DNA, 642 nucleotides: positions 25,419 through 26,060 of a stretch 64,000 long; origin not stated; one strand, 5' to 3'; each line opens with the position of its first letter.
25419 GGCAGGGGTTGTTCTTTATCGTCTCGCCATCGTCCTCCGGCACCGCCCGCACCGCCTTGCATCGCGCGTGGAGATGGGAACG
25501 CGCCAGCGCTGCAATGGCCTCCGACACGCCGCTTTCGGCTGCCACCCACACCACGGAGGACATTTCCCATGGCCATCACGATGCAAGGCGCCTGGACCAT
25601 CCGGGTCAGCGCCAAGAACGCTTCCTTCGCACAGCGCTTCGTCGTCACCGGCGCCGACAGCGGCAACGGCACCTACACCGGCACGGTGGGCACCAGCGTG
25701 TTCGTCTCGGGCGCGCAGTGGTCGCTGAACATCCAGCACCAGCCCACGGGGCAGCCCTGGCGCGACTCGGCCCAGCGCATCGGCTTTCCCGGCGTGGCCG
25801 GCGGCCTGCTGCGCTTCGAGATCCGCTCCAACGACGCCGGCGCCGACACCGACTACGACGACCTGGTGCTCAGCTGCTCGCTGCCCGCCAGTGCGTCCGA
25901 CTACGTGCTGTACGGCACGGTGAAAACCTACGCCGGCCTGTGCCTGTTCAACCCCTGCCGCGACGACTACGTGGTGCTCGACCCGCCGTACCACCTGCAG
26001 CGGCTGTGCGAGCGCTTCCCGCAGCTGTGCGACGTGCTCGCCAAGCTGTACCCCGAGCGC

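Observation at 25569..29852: Tightly coupled four-gene operon with no recognisable function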

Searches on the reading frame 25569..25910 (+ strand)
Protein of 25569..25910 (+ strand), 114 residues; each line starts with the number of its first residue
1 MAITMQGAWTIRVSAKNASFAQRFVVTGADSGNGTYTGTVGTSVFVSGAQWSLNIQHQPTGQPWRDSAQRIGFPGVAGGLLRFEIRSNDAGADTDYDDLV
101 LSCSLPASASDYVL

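Call 60: search_solved_structures(query=A4, max_evalue=10, show_alignments=2)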
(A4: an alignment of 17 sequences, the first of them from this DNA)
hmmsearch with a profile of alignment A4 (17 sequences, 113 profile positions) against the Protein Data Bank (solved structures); distinct sequences matched with E-value up to 10: 13.
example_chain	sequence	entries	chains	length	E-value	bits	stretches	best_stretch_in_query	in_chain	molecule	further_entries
7f9f_A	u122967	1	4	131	0.11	15.9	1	25-101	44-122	Thrombocorticin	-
7f9g_A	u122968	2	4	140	0.13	15.7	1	25-101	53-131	Thrombocorticin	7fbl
7f91_A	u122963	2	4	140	0.16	15.4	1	26-101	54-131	Thrombocorticin | Thrombocorticin Q25K mutant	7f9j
2jdm_A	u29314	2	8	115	0.23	14.9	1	17-103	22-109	FUCOSE-BINDING LECTIN PA-IIL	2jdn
2jdp_A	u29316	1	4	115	0.29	14.6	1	21-103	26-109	FUCOSE-BINDING LECTIN PA-IIL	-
2jdu_A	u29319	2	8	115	0.32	14.4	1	18-103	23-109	FUCOSE-BINDING LECTIN PA-IIL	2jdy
1our_A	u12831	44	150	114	0.35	14.3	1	22-103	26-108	hypothetical protein LecB | PSEUDOMONAS AERUGINOSA LECTIN II | FUCOSE-BINDING LECTIN PA-IIL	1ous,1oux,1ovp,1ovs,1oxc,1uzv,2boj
1gzt_A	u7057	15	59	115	0.37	14.2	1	22-103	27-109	FUCOSE-SPECIFIC LECTIN | PSEUDOMONAS AERUGINOSA LECTIN II | FUCOSE-BINDING LECTIN PA-IIL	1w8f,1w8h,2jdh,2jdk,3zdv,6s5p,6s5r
3d3o_A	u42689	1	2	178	0.42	14.1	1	3-86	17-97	Putative transcriptional regulator, IcIR family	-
1uqx_A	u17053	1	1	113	0.97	12.9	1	48-101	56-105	LECTIN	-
3csx_A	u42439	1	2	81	1.1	12.8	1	50-103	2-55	Putative uncharacterized protein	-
2chh_A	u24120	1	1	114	1.1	12.7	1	45-101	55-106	PROTEIN RSC3288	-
5a6q_A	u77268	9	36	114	1.3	12.4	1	66-103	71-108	FUCOSE-BINDING LECTIN PA-IIL | LECB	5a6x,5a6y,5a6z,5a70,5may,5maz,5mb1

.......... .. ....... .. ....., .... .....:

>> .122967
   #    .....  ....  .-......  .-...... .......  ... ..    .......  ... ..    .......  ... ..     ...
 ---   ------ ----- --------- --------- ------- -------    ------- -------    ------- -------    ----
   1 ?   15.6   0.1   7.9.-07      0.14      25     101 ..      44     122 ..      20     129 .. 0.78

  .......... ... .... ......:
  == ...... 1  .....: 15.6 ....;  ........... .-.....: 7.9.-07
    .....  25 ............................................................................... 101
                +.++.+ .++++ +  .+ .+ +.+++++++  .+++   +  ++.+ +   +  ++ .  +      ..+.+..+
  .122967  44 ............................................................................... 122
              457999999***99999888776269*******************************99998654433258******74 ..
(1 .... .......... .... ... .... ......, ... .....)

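Call 61: search_protein_families(library=pfam, alignment_id=A4, max_evalue=1)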
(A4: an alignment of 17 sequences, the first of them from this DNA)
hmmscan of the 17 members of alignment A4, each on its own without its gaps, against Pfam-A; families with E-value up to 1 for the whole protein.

A. member 1, seq(112 aa): 1 family
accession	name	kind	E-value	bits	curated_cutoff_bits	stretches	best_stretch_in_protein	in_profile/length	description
PF05751.16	FixH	-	0.068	13.6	23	0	30-65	112-144/150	FixH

B. families by the number of members that match (of 17 scanned): 6 families
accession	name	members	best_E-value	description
PF13448.11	DUF4114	4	0.0082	Domain of unknown function (DUF4114)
PF07495.19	Y_Y_Y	2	0.0023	Y_Y_Y domain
PF21721.2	Gp38_N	2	0.0029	Phage tail fibre adhesin Gp38 N-terminal domain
PF05751.16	FixH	2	0.068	FixH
PF20745.2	TSP_Ig-like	1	0.0044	Tailspike protein-like, Ig-like domain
PF20091.5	Abhydrolase_10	1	0.021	Alpha/beta hydrolase domain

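Call 65: search_protein_families(library=pfam, proteins=[window:25569-25910:+], max_evalue=10)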
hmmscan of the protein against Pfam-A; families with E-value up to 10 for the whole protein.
window:25569-25910:+ (114 aa): 1 family
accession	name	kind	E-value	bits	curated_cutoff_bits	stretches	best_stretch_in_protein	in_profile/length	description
PF05751.16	FixH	-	0.072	13.5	23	1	30-65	112-144/150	FixH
